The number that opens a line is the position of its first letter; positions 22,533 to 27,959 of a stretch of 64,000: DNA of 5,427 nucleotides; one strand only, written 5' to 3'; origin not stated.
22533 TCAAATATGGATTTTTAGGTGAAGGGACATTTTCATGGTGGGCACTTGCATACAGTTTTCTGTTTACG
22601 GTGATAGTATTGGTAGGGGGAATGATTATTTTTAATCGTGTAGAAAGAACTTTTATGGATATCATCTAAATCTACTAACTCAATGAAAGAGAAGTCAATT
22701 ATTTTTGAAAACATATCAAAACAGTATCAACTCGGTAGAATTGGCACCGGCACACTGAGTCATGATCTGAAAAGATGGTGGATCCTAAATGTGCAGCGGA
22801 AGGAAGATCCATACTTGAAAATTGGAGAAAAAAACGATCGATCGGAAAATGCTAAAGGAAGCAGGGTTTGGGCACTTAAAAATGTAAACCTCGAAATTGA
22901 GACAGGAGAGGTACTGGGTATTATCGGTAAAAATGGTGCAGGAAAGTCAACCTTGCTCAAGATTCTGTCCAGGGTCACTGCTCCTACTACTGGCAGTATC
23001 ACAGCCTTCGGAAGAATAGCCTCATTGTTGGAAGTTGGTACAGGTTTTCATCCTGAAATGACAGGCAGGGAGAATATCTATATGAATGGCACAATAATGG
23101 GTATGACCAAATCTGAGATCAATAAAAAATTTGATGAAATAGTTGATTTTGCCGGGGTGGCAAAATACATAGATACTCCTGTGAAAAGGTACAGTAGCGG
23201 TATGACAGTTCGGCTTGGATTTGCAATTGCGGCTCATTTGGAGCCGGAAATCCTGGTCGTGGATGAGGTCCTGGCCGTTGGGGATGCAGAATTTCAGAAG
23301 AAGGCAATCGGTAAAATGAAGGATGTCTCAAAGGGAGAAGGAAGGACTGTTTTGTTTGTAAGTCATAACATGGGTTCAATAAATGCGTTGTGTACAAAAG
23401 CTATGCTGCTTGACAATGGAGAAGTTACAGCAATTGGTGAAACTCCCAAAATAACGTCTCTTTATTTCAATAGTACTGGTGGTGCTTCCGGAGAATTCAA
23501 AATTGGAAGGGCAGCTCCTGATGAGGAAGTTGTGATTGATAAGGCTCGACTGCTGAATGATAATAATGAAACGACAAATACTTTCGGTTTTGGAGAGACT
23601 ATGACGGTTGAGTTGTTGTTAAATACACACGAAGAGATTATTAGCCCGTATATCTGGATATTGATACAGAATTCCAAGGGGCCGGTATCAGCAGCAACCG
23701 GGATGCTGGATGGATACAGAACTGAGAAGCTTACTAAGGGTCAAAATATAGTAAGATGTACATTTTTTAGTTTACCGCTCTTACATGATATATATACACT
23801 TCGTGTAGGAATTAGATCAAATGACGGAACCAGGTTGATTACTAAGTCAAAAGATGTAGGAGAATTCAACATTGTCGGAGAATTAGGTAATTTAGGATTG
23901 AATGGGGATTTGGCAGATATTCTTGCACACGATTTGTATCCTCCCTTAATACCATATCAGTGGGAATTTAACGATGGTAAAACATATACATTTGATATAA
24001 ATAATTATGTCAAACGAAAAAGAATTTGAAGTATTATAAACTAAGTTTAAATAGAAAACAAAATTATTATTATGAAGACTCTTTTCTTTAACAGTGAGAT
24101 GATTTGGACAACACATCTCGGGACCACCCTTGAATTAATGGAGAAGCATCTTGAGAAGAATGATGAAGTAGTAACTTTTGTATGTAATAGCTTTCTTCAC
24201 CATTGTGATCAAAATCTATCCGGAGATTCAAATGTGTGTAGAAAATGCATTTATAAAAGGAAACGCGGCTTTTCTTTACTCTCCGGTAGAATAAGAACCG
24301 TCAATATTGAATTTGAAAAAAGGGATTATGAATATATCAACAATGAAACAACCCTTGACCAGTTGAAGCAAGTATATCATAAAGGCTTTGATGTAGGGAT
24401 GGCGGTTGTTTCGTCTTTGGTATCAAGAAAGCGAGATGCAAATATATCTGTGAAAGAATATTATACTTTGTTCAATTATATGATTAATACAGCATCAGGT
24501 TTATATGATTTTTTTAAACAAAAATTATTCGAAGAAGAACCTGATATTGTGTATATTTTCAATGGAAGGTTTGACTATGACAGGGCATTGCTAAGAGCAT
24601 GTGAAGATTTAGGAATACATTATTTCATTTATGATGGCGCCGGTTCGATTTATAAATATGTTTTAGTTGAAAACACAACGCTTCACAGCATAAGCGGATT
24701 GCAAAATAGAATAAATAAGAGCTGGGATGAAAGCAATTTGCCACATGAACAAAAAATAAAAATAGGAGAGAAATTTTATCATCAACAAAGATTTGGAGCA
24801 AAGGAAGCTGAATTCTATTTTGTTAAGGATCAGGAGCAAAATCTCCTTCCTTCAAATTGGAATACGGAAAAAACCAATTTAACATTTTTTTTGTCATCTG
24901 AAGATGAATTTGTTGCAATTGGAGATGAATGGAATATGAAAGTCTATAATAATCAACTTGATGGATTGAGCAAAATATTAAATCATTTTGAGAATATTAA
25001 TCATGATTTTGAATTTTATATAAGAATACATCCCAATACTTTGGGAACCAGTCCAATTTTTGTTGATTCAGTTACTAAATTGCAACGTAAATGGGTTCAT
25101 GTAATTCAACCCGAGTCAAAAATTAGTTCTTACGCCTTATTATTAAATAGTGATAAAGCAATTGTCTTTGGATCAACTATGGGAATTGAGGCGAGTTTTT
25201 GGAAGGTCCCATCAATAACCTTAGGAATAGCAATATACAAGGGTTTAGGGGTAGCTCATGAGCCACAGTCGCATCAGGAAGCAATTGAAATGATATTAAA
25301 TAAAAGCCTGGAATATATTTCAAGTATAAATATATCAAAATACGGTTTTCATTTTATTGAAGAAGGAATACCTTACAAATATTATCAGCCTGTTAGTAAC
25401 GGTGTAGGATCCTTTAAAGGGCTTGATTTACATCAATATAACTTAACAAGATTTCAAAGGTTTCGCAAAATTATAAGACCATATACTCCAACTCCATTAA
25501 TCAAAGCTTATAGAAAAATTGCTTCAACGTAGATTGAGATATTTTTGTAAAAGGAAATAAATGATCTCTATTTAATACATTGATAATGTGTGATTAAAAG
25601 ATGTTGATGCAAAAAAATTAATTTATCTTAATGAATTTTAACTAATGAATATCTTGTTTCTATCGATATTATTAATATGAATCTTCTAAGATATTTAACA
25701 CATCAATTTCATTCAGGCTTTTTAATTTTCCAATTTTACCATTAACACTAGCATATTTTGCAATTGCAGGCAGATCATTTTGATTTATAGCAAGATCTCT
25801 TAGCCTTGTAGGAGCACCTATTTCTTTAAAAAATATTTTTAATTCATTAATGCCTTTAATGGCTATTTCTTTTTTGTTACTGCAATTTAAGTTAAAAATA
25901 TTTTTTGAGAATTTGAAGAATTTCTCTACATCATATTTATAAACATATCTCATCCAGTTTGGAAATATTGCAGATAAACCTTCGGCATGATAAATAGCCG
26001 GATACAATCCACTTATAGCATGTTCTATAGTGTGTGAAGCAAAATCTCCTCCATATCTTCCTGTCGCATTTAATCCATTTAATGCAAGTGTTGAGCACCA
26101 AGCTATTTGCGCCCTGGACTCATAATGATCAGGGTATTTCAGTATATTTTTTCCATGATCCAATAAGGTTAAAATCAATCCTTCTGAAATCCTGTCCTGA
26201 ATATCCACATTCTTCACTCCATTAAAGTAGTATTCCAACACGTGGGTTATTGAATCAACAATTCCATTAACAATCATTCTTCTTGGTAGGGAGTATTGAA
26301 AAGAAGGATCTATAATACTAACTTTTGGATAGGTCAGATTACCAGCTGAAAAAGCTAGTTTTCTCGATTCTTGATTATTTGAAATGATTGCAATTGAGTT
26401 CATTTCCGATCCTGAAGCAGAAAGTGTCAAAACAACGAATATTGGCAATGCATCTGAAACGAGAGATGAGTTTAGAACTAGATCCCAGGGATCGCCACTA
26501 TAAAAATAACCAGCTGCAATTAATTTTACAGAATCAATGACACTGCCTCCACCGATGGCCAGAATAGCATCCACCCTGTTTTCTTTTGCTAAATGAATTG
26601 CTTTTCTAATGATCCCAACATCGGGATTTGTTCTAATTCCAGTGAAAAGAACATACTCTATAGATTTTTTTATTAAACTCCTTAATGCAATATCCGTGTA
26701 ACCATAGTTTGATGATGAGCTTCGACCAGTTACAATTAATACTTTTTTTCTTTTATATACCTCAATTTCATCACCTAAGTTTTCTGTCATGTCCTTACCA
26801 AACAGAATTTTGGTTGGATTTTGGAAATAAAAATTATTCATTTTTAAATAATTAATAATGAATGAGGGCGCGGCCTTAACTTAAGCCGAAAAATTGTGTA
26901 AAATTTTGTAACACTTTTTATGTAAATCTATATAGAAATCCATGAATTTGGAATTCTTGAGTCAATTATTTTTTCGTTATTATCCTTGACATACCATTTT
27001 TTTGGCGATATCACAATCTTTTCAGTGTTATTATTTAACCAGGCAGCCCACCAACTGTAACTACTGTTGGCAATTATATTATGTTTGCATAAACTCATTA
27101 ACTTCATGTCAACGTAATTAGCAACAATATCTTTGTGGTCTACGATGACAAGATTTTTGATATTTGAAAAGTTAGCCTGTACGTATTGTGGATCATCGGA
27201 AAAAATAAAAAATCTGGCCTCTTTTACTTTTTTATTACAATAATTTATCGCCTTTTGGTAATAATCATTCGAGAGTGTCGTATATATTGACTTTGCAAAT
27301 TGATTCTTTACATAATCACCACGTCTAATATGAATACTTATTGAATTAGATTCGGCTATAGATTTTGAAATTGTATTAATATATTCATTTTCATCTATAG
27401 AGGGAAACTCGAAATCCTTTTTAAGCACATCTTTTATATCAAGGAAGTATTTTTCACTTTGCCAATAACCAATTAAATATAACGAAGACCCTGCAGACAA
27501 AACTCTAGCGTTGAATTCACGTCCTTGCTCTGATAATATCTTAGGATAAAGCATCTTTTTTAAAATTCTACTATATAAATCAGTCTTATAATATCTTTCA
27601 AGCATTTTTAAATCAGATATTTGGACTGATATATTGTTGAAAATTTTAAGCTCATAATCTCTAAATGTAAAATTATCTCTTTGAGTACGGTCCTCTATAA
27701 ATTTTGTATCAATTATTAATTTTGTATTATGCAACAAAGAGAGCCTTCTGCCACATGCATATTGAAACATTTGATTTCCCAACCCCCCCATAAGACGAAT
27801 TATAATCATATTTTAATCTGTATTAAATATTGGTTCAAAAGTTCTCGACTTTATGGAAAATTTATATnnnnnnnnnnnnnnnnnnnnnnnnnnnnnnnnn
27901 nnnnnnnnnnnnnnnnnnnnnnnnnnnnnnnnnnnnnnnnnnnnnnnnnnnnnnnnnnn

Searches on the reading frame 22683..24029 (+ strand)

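Call 6: search_protein_families(library=pfam, proteins=[window:22683-24029:+], max_evalue=0.0001)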
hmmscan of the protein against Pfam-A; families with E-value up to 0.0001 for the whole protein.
window:22683-24029:+ (448 aa): 2 families
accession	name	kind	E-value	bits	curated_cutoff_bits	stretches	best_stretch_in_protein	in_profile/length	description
PF00005.33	ABC_tran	-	5.1e-22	79.4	25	1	65-196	1-135/137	ABC transporter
PF14524.12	Wzt_C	-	6.1e-13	49.4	30.4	1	281-398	8-130/143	Wzt C-terminal domain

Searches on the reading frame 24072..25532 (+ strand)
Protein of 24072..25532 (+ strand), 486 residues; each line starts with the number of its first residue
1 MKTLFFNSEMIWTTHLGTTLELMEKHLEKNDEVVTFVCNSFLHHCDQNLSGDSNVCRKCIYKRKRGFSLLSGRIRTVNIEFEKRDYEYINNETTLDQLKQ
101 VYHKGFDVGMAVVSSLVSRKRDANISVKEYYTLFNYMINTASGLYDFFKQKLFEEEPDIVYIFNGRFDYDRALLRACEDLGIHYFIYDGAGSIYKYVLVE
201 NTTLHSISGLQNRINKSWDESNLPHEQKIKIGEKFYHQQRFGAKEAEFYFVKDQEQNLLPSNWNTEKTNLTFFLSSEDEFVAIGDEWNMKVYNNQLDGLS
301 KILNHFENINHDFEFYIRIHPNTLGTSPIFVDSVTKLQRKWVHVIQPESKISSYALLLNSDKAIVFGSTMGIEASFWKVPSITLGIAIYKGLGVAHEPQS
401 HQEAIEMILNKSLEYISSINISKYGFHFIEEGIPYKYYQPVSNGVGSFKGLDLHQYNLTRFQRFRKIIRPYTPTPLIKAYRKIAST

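Call 6: search_protein_families(library=pfam, proteins=[window:24072-25532:+], max_evalue=0.0001)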
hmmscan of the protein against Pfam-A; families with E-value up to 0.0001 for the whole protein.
window:24072-25532:+ (486 aa): 1 family
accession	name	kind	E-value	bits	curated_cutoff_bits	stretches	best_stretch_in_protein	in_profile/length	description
PF05159.20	Capsule_synth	-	7.4e-08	32.6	20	1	220-402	98-279/310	Capsule polysaccharide biosynthesis protein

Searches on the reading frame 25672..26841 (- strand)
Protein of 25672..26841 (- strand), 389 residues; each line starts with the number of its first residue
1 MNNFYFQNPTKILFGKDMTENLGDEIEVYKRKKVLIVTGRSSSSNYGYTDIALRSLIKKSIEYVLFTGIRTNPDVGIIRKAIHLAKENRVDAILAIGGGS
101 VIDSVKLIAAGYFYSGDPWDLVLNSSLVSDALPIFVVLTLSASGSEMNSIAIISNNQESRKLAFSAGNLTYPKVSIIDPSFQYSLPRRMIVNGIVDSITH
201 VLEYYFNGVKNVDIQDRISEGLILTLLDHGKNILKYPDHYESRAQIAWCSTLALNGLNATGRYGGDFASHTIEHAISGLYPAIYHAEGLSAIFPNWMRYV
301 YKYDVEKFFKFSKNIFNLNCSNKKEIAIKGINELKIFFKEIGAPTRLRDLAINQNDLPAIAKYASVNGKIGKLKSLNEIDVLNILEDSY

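Call 14: search_protein_families(library=pfam, proteins=[window:25672-26841:-], max_evalue=0.0001)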
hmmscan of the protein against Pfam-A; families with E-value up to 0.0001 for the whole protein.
window:25672-26841:- (389 aa): 3 families
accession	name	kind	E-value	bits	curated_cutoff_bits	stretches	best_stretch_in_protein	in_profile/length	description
PF00465.25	Fe-ADH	-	7.4e-42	143.2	31.3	1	9-179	1-168/168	Iron-containing alcohol dehydrogenase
PF25137.1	ADH_Fe_C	-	3e-29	102.5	27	1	191-389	2-194/194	Fe-containing alcohol dehydrogenase family, C-terminal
PF13685.12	Fe-ADH_2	-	5.4e-08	33.4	28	1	15-110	3-95/149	Iron-containing alcohol dehydrogenase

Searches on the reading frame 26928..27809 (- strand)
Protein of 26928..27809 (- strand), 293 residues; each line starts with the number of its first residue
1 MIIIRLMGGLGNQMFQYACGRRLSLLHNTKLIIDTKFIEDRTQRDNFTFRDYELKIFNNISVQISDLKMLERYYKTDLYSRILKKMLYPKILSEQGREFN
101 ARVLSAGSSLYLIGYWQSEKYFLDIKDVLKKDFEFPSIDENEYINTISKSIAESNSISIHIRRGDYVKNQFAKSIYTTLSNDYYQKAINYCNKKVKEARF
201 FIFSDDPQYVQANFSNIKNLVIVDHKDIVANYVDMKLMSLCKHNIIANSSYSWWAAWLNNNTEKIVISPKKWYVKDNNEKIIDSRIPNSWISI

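Call 14: search_protein_families(library=pfam, proteins=[window:26928-27809:-], max_evalue=0.0001)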
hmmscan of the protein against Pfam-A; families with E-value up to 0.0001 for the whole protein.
window:26928-27809:- (293 aa): 1 family
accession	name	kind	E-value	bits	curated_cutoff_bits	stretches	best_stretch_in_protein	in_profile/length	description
PF01531.22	Glyco_transf_11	-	7.8e-31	107.9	23.9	1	4-291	35-295/298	Glycosyl transferase family 11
